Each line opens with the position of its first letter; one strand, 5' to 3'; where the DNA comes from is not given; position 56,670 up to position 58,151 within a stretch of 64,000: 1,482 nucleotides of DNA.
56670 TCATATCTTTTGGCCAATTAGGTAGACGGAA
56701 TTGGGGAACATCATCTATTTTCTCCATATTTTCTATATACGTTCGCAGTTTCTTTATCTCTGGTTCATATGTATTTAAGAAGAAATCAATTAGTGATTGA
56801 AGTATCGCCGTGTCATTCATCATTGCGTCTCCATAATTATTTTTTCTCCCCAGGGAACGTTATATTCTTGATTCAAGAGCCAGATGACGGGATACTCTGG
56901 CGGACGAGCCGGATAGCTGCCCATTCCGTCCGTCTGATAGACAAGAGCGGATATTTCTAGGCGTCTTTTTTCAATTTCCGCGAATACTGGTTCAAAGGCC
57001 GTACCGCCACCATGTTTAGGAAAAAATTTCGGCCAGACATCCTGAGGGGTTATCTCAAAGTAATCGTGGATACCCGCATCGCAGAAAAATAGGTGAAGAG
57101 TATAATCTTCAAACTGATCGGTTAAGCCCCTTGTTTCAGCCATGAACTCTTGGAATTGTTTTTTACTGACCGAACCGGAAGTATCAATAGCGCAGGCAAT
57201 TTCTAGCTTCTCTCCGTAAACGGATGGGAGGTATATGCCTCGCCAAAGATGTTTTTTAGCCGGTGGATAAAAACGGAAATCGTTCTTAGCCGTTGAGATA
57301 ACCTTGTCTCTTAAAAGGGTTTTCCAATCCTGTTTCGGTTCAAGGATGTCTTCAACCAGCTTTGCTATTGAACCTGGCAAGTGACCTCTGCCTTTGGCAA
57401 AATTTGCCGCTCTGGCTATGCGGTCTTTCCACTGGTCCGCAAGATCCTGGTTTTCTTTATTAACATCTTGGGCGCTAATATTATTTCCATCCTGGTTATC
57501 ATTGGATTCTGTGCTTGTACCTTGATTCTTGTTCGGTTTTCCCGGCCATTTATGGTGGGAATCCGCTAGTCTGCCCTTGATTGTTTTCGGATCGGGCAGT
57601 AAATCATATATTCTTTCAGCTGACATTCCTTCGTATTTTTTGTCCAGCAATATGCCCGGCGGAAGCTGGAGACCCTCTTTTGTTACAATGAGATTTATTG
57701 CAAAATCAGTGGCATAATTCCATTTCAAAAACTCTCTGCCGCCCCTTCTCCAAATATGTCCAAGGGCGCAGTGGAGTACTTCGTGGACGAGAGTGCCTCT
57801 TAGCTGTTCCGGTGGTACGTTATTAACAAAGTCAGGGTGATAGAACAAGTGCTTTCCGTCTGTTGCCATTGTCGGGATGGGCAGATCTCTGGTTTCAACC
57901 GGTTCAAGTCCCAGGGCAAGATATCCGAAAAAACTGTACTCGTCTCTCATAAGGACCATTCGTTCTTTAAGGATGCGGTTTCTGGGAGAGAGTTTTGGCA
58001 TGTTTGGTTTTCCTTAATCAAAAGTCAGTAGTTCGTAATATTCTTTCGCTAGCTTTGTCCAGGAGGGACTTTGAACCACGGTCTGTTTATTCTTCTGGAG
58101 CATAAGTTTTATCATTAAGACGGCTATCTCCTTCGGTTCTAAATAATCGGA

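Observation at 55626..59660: MoxR-like AAA+ ATPase plus vWA/HExxH-peptidase pair flanked by three paralogs of an unknown family (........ C-terminus)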

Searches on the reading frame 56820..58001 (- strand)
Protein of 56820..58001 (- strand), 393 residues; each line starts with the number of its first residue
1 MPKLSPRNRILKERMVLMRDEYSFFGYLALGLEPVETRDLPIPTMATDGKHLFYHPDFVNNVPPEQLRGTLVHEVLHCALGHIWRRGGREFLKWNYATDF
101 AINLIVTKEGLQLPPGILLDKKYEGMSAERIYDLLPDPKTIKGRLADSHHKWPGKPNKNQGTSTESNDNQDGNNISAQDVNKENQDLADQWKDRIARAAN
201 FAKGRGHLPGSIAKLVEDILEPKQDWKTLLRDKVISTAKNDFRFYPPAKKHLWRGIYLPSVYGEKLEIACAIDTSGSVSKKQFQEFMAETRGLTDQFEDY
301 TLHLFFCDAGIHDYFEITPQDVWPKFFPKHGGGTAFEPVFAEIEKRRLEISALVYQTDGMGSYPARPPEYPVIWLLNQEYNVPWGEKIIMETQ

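Call 3: search_protein_families(library=pfam, proteins=[window:56820-58001:-], max_evalue=0.1)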
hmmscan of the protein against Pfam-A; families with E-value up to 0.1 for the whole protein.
window:56820-58001:- (393 aa): 2 families
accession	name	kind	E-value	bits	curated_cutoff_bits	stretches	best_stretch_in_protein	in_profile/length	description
PF13203.12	DUF2201_N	-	2.7e-42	145.7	23.2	1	17-261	12-270/271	Putative metallopeptidase domain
PF09967.15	DUF2201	-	3.2e-17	63.2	26.4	1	268-390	1-122/123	VWA-like domain (DUF2201)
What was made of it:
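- Checked: Zincin + vWA protein: 56820-58001 (-), 393 aa. Pfam DUF2201_N 2.7e-42 and DUF2201 3.2e-17, both above gathering score (call 3).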

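Call 5: search_protein_families(library=padloc, proteins=[window:56820-58001:-], max_evalue=0.1)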
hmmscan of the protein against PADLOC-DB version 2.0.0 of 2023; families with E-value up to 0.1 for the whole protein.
window:56820-58001:- (393 aa): 0 families

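Call 6: search_protein_families(library=phrogs, proteins=[window:56820-58001:-], max_evalue=0.1)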
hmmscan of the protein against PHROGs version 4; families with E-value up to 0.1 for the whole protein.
window:56820-58001:- (393 aa): 3 families
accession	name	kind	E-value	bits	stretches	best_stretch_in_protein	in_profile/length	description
phrog_1314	-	DNA, RNA and nucleotide metabolism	1.7e-88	298.4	1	10-390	15-390/394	HNH endonuclease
phrog_30358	-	unknown function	3.5e-07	31.4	1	207-388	14-197/204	-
phrog_32906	-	unknown function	0.0024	18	0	266-348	436-519/569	-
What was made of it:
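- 56820..58001 (-): Zincin metallopeptidase (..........) + variable polar linker + vWA/MIDAS adaptor (393 aa), N4 gp25-like. Pfam DUF2201_N 2.7e-42 and DUF2201 3.2e-17 (call 3). phrog_1314 1.7e-88 (call 6).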

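Call 7: search_protein_families(library=ncbifam, proteins=[window:56820-58001:-], max_evalue=0.1)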
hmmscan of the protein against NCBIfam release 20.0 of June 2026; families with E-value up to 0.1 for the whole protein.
window:56820-58001:- (393 aa): 0 families

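Call 14: search_dna_similar(query=window:56820-58001:-, collection=phages, mode=protein, max_rows=30, rows=spread)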
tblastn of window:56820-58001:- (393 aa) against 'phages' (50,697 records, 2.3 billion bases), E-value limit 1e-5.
Records with a match: 726; places in all: 726; records where one place covers at least 80% of the query: 586.
Best place of each record, by identity: <60% 726.
By first word of the organism name: Escherichia 199; Pseudomonas 112; Vibrio 104; Klebsiella 40; Erwinia 33; Salmonella 20; Rhizobium 20; Pectobacterium 19; Achromobacter 17; Campylobacter 16; and 41 more.
By host as written in the record: - 110; Escherichia coli 71; Pseudomonas aeruginosa 42; Klebsiella pneumoniae 19; Pseudomonas aeruginosa PAO1 16; Campylobacter jejuni 15; Escherichia coli K-12 14; Achromobacter xylosoxidans I2BC 12; and 204 more.
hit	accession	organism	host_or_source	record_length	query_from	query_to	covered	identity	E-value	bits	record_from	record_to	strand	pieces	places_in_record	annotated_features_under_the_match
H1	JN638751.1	Bacillus phage G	Bacillus megaterium str. ATCC 43725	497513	4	393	99%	35.1%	8e-68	238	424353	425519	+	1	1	576: gp576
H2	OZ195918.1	Vibrio phage D470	Seawater and oysters mix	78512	16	393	96%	32.0%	1e-48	182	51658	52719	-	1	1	HNH endonuclease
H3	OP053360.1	Cyanophage S-TIM66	Synechococcus sp. CC9605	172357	9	391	97%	29.2%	2e-35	144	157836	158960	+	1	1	hypothetical protein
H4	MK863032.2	Pseudomonas phage Zuri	Pseudomonas putida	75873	12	392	97%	27.9%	9e-24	109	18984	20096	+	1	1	hypothetical protein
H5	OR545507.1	Escherichia phage Sharanji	Escherichia coli K12 MG1655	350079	11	359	89%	30.1%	3e-34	140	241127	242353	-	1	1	hypothetical protein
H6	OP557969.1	Escherichia phage ph0011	Escherichia coli CEFAR CCCD-E003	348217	11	359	89%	29.6%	2e-37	149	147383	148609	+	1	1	Zn-dependent hydrolase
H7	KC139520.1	Salmonella phage FSL SP-076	Salmonella enterica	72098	39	388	89%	28.8%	4e-29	125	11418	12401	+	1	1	hypothetical protein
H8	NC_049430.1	Vibrio phage 1.026.O._10N.222.49.C7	Vibrio splendidus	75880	43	375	85%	29.7%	1e-34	141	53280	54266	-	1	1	HNH endonuclease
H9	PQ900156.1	Escherichia phage vB_EcoP_ShWW44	waste water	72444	23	388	93%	26.9%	5e-22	104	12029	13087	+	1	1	HNH endonuclease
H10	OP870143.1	Escherichia phage vB_Eco_F22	Escherichia coli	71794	23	388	93%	26.7%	6e-22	103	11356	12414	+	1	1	hypothetical protein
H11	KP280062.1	Vibrio phage phi 1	Vibrio cholerae 1051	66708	9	392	98%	25.2%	1e-21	102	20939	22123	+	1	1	metallopeptidase domain protein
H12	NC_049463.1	Stenotrophomonas phage Pokken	Stenotrophomonas maltophilia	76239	8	375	94%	26.1%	1e-20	100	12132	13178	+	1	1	HNH endonuclease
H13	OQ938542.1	Escherichia phage vB_EcoP_PE007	Escherichia coli Ef-238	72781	23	388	93%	26.1%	2e-20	100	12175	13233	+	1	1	record has no annotation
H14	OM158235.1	Stenotrophomonas phage C121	Stenotrophomonas maltophilia YCR3A-1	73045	12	386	95%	25.2%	2e-14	81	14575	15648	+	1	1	metallo-phosphohydrolase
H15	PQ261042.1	Pseudomonas phage Minga_mokiny_4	Pseudomonas aeruginosa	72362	16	391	96%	24.7%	5e-16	86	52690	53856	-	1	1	HNH endonuclease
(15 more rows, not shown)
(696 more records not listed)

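Call 16: get_annotated_region(hit=H1, flank=4000)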
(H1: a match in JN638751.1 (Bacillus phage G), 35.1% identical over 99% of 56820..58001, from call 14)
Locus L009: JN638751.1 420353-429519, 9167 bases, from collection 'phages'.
description: Bacillus phage G, complete genome.
organism: Bacillus phage G (NCBI taxid 2884420)
taxonomy: Viruses; Duplodnaviria; Heunggongvirae; Uroviricota; Caudoviricetes; Donellivirus; Donellivirus gee
host: Bacillus megaterium str. ATCC 43725; source: soil; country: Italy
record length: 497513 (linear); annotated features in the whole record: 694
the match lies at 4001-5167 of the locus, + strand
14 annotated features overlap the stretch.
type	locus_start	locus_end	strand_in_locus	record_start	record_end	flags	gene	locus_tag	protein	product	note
CDS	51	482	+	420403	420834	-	568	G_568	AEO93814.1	gp568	-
CDS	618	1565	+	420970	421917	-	569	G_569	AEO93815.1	gp569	-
CDS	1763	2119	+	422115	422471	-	570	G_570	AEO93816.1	gp570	metal-dependent hydrolase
CDS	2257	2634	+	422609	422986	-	571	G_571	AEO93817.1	gp571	-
CDS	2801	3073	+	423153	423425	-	572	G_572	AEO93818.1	gp572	-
CDS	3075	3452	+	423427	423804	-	573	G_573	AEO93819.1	gp573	-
CDS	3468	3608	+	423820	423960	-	574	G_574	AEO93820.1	gp574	-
CDS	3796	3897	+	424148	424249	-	575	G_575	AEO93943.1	gp575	-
CDS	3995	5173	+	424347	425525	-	576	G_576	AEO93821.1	gp576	-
CDS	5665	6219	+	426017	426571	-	577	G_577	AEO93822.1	gp577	-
CDS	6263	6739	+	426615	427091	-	578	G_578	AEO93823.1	gp578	-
CDS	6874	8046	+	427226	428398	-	579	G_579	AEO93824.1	gp579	-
CDS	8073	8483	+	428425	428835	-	580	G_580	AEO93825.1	gp580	-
CDS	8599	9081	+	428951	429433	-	581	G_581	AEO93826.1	gp581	-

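Call 17: get_annotated_region(hit=H2, flank=4000)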
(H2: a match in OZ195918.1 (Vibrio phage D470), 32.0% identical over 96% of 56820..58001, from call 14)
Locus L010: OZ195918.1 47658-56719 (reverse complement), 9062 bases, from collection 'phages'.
description: Vibrio phage D470 genome assembly, chromosome: VPD470_1.
organism: Vibrio phage D470 (NCBI taxid 3105236)
taxonomy: Viruses
host: -; source: Seawater and oysters mix; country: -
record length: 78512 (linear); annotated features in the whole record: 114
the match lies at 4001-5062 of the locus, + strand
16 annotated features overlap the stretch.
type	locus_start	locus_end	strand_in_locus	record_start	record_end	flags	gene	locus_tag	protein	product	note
CDS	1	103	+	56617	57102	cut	-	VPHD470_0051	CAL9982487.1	hypothetical protein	-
CDS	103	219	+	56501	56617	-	-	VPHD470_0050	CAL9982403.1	hypothetical protein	-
CDS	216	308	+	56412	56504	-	-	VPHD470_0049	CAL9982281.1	hypothetical protein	-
CDS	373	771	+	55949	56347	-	-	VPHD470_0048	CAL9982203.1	hypothetical protein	-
CDS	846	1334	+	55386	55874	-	-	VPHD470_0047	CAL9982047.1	MazG-like pyrophosphatase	-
CDS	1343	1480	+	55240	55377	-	-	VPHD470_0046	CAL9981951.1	hypothetical protein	-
CDS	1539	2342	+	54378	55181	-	-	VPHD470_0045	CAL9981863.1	hypothetical protein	-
CDS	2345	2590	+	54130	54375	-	-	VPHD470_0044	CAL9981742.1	hypothetical protein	-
CDS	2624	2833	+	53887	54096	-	-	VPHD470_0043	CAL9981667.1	hypothetical protein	-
CDS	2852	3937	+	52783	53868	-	-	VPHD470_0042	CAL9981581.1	ATPase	-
CDS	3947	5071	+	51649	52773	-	-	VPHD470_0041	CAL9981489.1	HNH endonuclease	-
CDS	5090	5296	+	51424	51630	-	-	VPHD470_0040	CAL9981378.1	hypothetical protein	-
CDS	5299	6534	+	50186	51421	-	-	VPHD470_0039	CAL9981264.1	Dda-like helicase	-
CDS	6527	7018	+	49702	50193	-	-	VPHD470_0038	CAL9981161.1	hypothetical protein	-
CDS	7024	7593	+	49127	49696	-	-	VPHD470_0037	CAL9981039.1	hypothetical protein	-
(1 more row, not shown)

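Call 35: search_solved_structures(query=window:56820-58001:-, max_evalue=1)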
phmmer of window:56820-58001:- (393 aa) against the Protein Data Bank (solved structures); distinct sequences matched with E-value up to 1: 0.

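Call 74: search_dna_similar(query=window:56820-58001:-, collection=plasmids, mode=protein, max_rows=25)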
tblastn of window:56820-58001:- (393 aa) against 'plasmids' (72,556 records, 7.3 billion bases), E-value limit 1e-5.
Records with a match: 132; places in all: 133; records where one place covers at least 80% of the query: 111.
Best place of each record, by identity: <60% 132.
By first word of the organism name: Rhodococcus 28; Burkholderia 27; Paraburkholderia 9; Cupriavidus 8; Streptomyces 7; Synechocystis 5; Caballeronia 4; Variovorax 4; Ralstonia 3; Arcobacter 3; and 27 more.
By predicted mobility (MOB-suite, as given by PLSDB): non-mobilizable 68; mobilizable 33; conjugative 31.
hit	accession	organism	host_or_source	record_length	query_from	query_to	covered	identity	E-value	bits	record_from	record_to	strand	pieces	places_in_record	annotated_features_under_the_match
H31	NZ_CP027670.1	Simplicispira suum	cell culture,Dust collector of pigpen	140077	10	393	98%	35.7%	2e-67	238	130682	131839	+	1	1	VWA-like domain-containing protein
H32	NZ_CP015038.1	Burkholderia cenocepacia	Homo sapiens,Cord blood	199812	9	388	97%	34.4%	3e-50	188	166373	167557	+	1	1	VWA-like domain-containing protein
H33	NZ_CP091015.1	Burkholderia cenocepacia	-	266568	9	388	97%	34.4%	9e-49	184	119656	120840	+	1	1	VWA-like domain-containing protein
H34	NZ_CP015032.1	Burkholderia cenocepacia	Homo sapiens,nasal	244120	9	388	97%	34.2%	2e-50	189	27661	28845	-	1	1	VWA-like domain-containing protein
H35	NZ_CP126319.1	Burkholderia anthina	Sorghum bicolor,Sandy loam,rhizosphere ...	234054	9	388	97%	34.2%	3e-49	186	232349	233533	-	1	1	VWA-like domain-containing protein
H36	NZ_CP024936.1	Paraburkholderia graminis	soil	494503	9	388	97%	34.1%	5e-52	194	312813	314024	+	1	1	VWA-like domain-containing protein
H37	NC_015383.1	Burkholderia gladioli BSR3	-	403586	9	388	97%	34.0%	2e-51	192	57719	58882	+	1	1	VWA-like domain-containing protein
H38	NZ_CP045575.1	Burkholderia gladioli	Oryza sativa,Cell culture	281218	9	388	97%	34.0%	5e-51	191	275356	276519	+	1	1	VWA-like domain-containing protein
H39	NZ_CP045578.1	Burkholderia gladioli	Oryza sativa,Cell culture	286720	9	388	97%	34.0%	5e-51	191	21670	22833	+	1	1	VWA-like domain-containing protein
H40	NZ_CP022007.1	Burkholderia gladioli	cell culture,gladiolus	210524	9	388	97%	33.8%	9e-51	190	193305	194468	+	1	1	VWA-like domain-containing protein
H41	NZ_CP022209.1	Burkholderia gladioli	Environment,environmental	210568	9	388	97%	33.8%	9e-51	190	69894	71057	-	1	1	VWA-like domain-containing protein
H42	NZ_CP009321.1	Burkholderia gladioli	Plant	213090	9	388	97%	33.8%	9e-51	190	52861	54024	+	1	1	VWA-like domain-containing protein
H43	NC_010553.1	Burkholderia ambifaria MC40-6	-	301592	9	388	97%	33.8%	1e-48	184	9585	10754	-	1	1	VWA-like domain-containing protein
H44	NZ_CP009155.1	Burkholderia pseudomallei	environmental sample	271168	9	388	97%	33.7%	2e-51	192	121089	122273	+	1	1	VWA-like domain-containing protein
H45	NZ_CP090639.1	Burkholderia contaminans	pharmaceutical solution,pharmaceutical ...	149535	9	388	97%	33.7%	3e-49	185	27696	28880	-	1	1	VWA-like domain-containing protein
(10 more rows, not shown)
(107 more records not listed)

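Call 75: get_annotated_region(hit=H31, flank=6000)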
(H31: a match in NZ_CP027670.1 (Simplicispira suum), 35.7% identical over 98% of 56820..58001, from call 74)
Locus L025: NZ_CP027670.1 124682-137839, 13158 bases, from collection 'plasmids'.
description: Simplicispira suum strain SC1-8 plasmid unnamed1, complete sequence
organism: Simplicispira suum (NCBI taxid 2109915)
taxonomy: Bacteria; Pseudomonadota; Betaproteobacteria; Burkholderiales; Comamonadaceae; Simplicispira; Simplicispira suum
host: -; source: cell culture,Dust collector of pigpen; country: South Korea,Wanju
typing (MOB-suite, as given by PLSDB): conjugative; replicon rep_cluster_652; relaxase MOBH,MOBP; mating-pair formation MPF_F
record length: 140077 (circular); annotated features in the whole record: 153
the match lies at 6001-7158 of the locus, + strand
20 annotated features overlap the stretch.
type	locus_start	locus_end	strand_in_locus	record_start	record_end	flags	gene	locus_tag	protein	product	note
CDS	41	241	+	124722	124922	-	-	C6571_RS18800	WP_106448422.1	hypothetical protein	-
CDS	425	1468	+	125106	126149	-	-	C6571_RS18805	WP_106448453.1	ATP-binding protein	-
CDS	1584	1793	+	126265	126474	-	-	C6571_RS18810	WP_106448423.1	hypothetical protein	-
CDS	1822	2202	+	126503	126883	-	-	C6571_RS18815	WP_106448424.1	toxin of addiction system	-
CDS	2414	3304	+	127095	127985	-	-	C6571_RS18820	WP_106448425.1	hypothetical protein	-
CDS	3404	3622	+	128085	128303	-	-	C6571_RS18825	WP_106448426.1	hypothetical protein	-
CDS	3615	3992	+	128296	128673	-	-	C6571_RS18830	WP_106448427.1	hypothetical protein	-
CDS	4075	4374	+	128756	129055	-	-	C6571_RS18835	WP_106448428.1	hypothetical protein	-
CDS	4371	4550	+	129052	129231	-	-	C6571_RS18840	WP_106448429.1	hypothetical protein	-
CDS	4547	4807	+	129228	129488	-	-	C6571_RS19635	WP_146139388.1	hypothetical protein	-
CDS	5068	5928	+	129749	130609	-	-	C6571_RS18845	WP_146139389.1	hypothetical protein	-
CDS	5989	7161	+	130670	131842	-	-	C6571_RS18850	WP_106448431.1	VWA-like domain-containing protein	-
CDS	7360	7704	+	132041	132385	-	-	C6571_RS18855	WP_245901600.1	hypothetical protein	-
CDS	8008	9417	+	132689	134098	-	-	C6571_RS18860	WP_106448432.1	DNA cytosine methyltransferase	-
CDS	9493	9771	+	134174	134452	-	-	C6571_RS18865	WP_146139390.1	hypothetical protein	-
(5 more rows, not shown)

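Call 76: get_annotated_region(hit=H32, flank=6000)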
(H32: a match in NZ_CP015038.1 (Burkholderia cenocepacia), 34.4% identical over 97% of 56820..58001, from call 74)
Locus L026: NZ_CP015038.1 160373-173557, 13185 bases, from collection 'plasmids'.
description: Burkholderia cenocepacia strain 895 plasmid pBcp895-1, complete sequence
organism: Burkholderia cenocepacia (NCBI taxid 95486)
taxonomy: Bacteria; Pseudomonadota; Betaproteobacteria; Burkholderiales; Burkholderiaceae; Burkholderia; Burkholderia cenocepacia
host: -; source: Homo sapiens,Cord blood; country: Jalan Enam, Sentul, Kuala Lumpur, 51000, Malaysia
typing (MOB-suite, as given by PLSDB): conjugative; relaxase MOBH; mating-pair formation MPF_T
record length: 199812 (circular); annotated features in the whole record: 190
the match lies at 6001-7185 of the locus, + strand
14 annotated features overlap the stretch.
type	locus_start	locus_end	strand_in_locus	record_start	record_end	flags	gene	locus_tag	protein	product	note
CDS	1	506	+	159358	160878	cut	-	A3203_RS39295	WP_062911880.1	hypothetical protein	-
CDS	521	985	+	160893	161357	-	-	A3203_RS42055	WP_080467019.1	hypothetical protein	-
CDS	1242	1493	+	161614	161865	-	-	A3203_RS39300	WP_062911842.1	DUF3717 domain-containing protein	-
CDS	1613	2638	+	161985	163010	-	-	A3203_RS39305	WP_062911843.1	ATP-binding protein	-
CDS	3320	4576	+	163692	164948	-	istA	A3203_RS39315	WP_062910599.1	IS21 family transposase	-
CDS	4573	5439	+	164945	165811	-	istB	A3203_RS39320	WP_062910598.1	IS21-like element ISBcen28 family helper ATPase IstB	-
CDS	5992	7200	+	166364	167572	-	-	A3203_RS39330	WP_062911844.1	VWA-like domain-containing protein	-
CDS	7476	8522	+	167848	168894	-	-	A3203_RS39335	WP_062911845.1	ATPase, T2SS/T4P/T4SS family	-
CDS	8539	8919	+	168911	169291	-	-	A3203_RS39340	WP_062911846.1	TrbC/VirB2 family protein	-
CDS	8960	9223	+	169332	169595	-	-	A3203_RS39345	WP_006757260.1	VirB3 family type IV secretion system protein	-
CDS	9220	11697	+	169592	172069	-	-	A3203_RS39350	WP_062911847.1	VirB4 family type IV secretion system protein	-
CDS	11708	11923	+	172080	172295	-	-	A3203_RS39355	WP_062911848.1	hypothetical protein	-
CDS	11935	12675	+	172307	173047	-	-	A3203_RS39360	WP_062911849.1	hypothetical protein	-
CDS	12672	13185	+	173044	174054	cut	-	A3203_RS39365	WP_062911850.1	type IV secretion system protein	GO:0030255 - protein secretion by the type IV secretion system [Evidence IEA]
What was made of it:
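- The enzyme pair is a hallmark of phages (726 records) and plasmids (132 records); both plasmid loci opened were conjugative (calls 14, 74-76).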

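Call 82: find_homologous_proteins(query=window:56820-58001:-, max_evalue=1e-20)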
Query window:56820-58001:- (393 aa): 1015 proteins with E <= 1e-20 among 2718 candidates; the best 120 are listed.
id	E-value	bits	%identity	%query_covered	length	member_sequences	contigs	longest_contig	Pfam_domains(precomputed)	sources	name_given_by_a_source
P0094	8.5e-276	932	100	100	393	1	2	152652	PF13203.13,PF09967.16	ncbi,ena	-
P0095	4.9e-169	581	63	99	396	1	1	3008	PF13203.13,PF09967.16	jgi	jgi:predicted metal-dependent peptidase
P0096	4.2e-165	568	63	99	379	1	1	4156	PF13203.13,PF09967.16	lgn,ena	-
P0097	7.2e-165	567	64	99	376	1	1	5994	PF13203.13,PF09967.16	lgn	-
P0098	8.4e-157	540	61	98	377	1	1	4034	PF13203.13,PF09967.16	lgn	-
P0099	1.8e-152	526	59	99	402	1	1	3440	PF13203.13,PF09967.16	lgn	-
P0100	5.8e-146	505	59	99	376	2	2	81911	PF13203.13,PF09967.16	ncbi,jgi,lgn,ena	-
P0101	2.3e-145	503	57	99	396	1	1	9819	PF13203.13,PF09967.16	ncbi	-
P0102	8.8e-140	484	54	99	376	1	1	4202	PF13203.13,PF09967.16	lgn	-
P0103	1.2e-136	474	51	100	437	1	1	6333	PF13203.13,PF09967.16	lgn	-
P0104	2.7e-136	473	55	98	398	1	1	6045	PF13203.13,PF09967.16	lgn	-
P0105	7.2e-136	471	54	100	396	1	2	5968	PF13203.13,PF09967.16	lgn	-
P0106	8.9e-132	458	53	98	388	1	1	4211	PF13203.13,PF09967.16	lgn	-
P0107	3.0e-131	456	50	98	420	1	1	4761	PF13203.13,PF09967.16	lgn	-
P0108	1.4e-130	454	52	100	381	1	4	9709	PF13203.13,PF09967.16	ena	-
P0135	2.6e-102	361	43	97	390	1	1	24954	PF13203.13,PF09967.16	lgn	-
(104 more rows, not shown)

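Call 83: find_encoding_contigs(protein=P0135, flank=10000, max_places=1)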
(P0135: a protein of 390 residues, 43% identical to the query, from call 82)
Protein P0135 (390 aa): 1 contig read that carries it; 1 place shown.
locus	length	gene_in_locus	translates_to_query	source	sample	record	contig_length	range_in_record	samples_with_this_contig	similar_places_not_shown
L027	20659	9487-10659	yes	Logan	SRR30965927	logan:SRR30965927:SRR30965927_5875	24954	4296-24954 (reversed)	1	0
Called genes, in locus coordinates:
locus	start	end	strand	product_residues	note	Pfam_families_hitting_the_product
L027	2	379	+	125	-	?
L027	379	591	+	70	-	-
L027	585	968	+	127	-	PF07098:DUF1360 (weak)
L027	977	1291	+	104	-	-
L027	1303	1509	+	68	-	-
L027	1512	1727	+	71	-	-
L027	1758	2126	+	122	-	-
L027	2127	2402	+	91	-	-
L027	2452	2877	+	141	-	-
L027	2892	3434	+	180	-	-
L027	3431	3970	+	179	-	-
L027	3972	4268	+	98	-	-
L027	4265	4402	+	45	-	-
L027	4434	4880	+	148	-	-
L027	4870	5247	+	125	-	-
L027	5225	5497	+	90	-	-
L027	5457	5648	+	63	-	-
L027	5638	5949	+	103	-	PF10263:SprT-like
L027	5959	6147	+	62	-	-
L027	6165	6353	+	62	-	-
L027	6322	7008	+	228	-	-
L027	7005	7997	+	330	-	-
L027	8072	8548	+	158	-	-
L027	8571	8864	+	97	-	-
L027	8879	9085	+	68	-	-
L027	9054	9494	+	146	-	-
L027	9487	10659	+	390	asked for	PF13203:DUF2201_N, PF09967:DUF2201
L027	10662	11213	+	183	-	-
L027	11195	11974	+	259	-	-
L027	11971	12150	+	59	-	-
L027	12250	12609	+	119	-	-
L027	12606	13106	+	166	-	-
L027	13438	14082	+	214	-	-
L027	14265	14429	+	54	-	-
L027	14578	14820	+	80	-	-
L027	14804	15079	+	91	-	PF01258:zf-dskA_traR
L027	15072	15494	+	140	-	-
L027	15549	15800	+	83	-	-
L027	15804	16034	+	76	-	-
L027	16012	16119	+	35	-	-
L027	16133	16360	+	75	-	-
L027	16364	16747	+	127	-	-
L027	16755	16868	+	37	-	-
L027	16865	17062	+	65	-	-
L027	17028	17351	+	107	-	-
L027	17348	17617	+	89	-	-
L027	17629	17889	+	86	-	-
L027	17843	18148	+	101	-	-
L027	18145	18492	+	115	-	-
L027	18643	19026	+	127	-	-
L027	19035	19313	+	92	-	-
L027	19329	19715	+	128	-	-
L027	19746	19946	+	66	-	-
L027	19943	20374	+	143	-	-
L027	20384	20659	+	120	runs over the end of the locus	-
